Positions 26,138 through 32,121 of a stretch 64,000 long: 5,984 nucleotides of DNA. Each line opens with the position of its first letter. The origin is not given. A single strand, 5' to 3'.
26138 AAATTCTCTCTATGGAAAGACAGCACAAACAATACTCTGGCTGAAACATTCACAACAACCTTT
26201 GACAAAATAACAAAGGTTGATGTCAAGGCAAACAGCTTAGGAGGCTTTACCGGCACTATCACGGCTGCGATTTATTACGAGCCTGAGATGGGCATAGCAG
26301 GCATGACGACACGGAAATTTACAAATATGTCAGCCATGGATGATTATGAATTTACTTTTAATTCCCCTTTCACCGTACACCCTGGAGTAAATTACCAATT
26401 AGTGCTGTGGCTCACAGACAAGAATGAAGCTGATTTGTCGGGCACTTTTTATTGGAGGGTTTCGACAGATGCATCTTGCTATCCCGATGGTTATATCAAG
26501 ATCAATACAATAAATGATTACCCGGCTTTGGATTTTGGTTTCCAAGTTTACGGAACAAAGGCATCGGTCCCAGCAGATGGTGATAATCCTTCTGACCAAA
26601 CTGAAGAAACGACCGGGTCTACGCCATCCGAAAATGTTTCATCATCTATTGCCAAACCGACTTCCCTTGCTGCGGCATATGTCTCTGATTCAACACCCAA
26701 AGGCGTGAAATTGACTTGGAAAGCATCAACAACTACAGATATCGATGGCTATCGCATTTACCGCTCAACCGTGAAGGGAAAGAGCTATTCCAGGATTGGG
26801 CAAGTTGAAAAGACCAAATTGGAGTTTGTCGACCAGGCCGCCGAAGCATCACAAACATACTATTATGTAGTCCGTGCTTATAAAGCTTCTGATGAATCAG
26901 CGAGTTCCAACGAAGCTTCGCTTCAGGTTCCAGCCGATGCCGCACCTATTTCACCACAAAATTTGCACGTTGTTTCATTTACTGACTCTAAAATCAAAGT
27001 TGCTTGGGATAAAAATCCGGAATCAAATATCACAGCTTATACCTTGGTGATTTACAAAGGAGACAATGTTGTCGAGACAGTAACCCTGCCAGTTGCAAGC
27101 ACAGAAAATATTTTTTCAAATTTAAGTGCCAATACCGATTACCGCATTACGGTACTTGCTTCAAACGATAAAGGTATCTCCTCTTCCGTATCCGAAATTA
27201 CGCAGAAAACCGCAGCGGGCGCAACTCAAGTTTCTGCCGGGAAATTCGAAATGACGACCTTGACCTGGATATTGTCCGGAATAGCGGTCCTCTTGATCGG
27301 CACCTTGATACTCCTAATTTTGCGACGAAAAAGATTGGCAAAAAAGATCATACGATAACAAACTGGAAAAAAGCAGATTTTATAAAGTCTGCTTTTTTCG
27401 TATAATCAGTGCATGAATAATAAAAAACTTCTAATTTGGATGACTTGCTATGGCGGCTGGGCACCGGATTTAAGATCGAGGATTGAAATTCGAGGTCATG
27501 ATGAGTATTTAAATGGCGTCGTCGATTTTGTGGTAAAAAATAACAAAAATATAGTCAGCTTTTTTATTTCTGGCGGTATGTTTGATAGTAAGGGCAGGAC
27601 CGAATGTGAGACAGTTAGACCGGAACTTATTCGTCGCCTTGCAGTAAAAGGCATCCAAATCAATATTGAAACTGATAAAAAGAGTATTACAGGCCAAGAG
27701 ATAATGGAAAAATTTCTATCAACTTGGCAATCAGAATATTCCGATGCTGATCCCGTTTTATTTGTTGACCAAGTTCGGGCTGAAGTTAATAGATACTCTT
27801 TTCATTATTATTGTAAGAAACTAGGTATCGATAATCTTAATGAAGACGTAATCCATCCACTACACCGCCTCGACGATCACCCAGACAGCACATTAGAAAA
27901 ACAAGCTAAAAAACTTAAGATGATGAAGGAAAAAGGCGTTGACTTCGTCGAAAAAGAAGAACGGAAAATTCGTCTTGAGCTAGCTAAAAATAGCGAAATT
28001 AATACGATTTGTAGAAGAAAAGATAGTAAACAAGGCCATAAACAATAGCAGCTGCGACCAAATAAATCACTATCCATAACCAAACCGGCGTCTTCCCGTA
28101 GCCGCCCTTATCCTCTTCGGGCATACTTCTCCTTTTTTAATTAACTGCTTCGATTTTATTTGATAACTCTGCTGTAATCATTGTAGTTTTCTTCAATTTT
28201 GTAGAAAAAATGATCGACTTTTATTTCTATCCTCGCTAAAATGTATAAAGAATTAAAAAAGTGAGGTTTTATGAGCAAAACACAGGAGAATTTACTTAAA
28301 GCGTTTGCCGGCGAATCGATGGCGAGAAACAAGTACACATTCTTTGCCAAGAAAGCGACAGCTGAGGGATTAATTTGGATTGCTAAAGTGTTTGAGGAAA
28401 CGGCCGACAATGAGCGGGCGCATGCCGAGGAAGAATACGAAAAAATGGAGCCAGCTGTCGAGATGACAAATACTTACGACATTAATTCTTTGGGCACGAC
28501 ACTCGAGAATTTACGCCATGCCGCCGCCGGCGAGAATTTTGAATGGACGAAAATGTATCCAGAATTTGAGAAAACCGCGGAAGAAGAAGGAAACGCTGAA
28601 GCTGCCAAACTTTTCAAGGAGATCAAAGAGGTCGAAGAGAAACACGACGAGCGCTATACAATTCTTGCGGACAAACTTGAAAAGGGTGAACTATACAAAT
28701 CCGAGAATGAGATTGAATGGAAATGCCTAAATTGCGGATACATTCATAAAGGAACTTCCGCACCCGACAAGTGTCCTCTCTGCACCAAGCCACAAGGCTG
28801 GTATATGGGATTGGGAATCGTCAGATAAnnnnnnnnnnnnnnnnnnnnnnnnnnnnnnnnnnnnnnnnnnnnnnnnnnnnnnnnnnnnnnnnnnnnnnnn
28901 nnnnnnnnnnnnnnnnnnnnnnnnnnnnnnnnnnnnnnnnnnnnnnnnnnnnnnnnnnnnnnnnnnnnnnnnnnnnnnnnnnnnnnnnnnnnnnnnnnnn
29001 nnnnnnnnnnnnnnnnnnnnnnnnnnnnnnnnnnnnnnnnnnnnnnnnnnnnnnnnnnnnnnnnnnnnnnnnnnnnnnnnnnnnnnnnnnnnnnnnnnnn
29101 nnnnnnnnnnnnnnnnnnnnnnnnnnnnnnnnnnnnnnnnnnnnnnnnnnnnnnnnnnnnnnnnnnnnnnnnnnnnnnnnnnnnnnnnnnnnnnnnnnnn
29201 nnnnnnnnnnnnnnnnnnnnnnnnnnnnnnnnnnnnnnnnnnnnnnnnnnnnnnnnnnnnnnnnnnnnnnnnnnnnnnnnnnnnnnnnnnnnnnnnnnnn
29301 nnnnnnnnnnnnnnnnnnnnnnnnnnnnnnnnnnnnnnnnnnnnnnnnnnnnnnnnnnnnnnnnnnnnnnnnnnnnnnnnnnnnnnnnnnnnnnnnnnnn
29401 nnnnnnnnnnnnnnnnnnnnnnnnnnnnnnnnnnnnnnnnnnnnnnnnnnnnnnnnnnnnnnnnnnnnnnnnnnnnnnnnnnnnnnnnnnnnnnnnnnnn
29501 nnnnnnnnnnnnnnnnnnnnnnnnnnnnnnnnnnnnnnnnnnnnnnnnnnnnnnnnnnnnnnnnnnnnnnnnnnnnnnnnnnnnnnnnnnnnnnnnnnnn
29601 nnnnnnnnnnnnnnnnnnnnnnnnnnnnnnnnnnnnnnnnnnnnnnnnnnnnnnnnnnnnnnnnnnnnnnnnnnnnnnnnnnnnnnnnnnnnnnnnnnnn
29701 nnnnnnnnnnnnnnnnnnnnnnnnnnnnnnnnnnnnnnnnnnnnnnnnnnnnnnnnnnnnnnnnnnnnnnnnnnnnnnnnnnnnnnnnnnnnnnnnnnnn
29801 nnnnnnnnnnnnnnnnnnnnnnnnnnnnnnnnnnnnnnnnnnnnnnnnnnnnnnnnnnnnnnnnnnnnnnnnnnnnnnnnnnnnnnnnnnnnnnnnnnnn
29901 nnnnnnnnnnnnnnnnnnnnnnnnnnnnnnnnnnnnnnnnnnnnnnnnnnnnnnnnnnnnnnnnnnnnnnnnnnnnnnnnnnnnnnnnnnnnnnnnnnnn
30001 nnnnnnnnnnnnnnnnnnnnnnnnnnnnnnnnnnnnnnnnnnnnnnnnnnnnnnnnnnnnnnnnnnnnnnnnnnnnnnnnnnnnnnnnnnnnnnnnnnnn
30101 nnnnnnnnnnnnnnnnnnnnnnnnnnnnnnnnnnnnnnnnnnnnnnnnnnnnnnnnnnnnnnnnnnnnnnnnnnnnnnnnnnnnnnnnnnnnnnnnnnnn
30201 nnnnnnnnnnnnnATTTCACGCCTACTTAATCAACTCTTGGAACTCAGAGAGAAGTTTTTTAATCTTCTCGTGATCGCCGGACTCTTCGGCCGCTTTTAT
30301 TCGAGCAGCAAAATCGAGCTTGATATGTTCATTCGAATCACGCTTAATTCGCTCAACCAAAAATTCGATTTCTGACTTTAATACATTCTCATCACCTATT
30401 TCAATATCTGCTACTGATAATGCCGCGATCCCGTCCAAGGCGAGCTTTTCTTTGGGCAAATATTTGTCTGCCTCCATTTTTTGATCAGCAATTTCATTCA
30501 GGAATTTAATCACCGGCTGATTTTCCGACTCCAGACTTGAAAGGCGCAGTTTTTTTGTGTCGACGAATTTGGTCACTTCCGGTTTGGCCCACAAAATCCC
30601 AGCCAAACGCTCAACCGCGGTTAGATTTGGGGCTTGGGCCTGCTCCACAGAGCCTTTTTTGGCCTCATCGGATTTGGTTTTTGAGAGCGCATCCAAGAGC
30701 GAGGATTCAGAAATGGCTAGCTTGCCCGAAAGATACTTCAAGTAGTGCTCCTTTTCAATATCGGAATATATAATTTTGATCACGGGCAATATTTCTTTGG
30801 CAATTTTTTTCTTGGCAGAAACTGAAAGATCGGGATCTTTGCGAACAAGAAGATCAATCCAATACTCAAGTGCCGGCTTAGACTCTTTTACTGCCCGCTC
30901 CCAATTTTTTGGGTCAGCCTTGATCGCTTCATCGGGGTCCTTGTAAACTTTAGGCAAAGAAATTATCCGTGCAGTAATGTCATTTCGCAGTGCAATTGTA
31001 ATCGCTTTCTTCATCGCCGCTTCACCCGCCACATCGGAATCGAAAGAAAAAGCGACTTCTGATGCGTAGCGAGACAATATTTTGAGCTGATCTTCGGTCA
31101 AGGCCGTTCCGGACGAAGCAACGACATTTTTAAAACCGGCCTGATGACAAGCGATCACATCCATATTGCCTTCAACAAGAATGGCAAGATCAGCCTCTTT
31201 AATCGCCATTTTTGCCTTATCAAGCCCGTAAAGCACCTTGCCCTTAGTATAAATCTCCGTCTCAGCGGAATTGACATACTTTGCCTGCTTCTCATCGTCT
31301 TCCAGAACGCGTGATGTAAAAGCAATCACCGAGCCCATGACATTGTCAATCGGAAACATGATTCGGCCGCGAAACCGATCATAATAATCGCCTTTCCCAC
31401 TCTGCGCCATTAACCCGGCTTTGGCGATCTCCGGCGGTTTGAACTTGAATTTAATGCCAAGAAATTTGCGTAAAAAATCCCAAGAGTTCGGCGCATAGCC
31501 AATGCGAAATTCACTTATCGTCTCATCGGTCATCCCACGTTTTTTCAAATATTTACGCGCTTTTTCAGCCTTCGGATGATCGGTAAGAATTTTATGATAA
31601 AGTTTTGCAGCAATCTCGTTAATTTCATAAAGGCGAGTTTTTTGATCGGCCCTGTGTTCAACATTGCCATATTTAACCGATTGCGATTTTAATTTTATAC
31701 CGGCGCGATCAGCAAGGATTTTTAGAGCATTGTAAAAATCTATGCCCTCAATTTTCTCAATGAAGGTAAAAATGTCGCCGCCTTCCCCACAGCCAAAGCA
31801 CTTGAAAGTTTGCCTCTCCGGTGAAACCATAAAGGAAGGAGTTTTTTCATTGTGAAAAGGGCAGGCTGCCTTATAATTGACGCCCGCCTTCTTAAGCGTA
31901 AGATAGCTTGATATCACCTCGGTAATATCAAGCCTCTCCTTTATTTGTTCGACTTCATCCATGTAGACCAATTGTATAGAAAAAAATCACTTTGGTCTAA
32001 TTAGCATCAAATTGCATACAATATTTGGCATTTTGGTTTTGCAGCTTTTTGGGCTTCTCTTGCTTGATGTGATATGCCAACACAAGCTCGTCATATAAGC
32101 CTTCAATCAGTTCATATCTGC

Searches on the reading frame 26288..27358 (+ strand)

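Call 85: search_protein_families(library=pfam, proteins=[window:26288-27358:+], max_evalue=0.00001)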
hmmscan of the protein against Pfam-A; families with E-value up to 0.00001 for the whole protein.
window:26288-27358:+ (356 aa): 1 family
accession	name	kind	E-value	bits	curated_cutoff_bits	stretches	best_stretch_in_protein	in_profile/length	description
PF00041.27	fn3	-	3.7e-16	59.6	25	1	222-305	2-81/84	Fibronectin type III domain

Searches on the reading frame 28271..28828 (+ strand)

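Call 85: search_protein_families(library=pfam, proteins=[window:28271-28828:+], max_evalue=0.00001)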
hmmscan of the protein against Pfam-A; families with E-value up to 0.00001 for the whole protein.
window:28271-28828:+ (185 aa): 2 families
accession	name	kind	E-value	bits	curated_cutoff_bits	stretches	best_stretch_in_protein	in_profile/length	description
PF02915.23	Rubrerythrin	-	1.1e-25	91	22.8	1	6-130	1-134/137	Rubrerythrin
PF21349.2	RUBY_RBDX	-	1.4e-11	44.1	26.5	1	150-175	1-26/30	Rubrerythrin, rubredoxin-like domain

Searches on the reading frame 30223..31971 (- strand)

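Call 85: search_protein_families(library=pfam, proteins=[window:30223-31971:-], max_evalue=0.00001)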
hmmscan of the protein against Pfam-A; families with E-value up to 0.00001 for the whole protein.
window:30223-31971:- (582 aa): 5 families
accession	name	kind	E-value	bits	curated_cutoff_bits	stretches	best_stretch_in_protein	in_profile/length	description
PF08275.17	DNAG_N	-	7.1e-41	139.7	26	1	125-254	2-128/128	DNA primase catalytic core, N-terminal domain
PF01807.25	Zn_ribbon_DnaG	-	1.1e-35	121.7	24.9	1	5-97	4-96/98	CHC2 zinc finger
PF13155.12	Toprim_2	-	3.1e-22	79.2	22.1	1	264-350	1-88/88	Toprim-like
PF13662.12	Toprim_4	-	1.1e-18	67.6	25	1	262-337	2-84/85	Toprim domain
PF01751.28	Toprim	-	2.6e-14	53.6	23.1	1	264-327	3-80/96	Toprim domain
